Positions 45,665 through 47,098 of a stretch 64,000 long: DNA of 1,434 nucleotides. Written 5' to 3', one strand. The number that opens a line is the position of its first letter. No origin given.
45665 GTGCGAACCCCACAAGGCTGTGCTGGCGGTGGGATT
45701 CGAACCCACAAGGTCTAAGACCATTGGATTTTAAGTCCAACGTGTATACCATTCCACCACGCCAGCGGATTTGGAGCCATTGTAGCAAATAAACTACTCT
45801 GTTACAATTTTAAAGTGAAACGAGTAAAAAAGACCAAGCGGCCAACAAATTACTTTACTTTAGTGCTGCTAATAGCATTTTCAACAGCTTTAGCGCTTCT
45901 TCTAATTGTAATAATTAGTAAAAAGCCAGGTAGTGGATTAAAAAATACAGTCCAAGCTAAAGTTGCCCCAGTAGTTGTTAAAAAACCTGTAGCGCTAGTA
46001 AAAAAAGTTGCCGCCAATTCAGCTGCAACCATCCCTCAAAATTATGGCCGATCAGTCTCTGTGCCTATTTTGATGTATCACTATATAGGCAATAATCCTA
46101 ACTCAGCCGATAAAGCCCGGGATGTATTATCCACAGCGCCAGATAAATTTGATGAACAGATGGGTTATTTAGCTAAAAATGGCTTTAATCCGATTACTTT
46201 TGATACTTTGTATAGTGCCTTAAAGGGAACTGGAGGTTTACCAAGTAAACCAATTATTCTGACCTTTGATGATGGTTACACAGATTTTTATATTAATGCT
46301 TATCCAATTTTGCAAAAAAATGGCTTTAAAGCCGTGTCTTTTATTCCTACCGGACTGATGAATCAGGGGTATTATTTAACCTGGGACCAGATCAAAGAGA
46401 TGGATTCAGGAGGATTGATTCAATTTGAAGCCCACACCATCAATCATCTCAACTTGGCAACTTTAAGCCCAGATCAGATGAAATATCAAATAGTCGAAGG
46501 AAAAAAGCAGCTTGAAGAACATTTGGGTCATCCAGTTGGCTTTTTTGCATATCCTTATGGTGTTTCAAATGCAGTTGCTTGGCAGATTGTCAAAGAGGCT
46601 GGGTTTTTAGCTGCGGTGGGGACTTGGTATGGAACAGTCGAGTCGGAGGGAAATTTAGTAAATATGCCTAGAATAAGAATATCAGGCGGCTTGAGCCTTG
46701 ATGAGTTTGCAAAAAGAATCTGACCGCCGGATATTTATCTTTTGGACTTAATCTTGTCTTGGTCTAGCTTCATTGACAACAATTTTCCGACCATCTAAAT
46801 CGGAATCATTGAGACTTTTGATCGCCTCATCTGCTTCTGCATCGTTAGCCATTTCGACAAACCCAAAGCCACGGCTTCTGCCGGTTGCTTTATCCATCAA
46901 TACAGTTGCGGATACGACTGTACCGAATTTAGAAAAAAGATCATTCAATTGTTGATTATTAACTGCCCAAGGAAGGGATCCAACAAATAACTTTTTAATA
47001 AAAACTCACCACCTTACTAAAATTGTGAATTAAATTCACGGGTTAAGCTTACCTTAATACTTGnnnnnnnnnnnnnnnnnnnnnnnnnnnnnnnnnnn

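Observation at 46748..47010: Complete RRM RNA-binding protein is only encodable from an AUU start codon (with good SD); ATG/GTG/TTG starts would delete RNP2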

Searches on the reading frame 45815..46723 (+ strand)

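Call 66: search_protein_families(library=pfam, proteins=[window:45815-46723:+], max_evalue=0.001)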
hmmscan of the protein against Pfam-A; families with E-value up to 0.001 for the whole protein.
window:45815-46723:+ (302 aa): 1 family
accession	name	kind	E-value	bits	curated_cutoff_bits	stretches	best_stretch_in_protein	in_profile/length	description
PF01522.26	Polysacc_deac_1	-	8.8e-29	100.4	23.1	1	142-264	4-121/124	Polysaccharide deacetylase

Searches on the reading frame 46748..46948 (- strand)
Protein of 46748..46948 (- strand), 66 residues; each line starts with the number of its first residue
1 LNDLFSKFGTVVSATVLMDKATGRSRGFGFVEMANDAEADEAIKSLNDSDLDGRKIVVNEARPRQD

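Call 5: search_protein_families(library=pfam, proteins=[window:46751-46948:-], max_evalue=0.01)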
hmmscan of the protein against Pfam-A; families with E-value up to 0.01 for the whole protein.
window:46751-46948:- (66 aa): 1 family
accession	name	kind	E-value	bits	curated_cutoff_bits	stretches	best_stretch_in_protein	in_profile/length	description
PF00076.28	RRM_1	-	9.8e-17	61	20.7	1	2-56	16-69/70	RNA recognition motif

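Call 7: find_encoding_contigs(protein=window:46748-46948:-, flank=3000, max_places=10)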
Protein window:46748-46948:- (66 aa): no gene with exactly this product is on record in the collection.
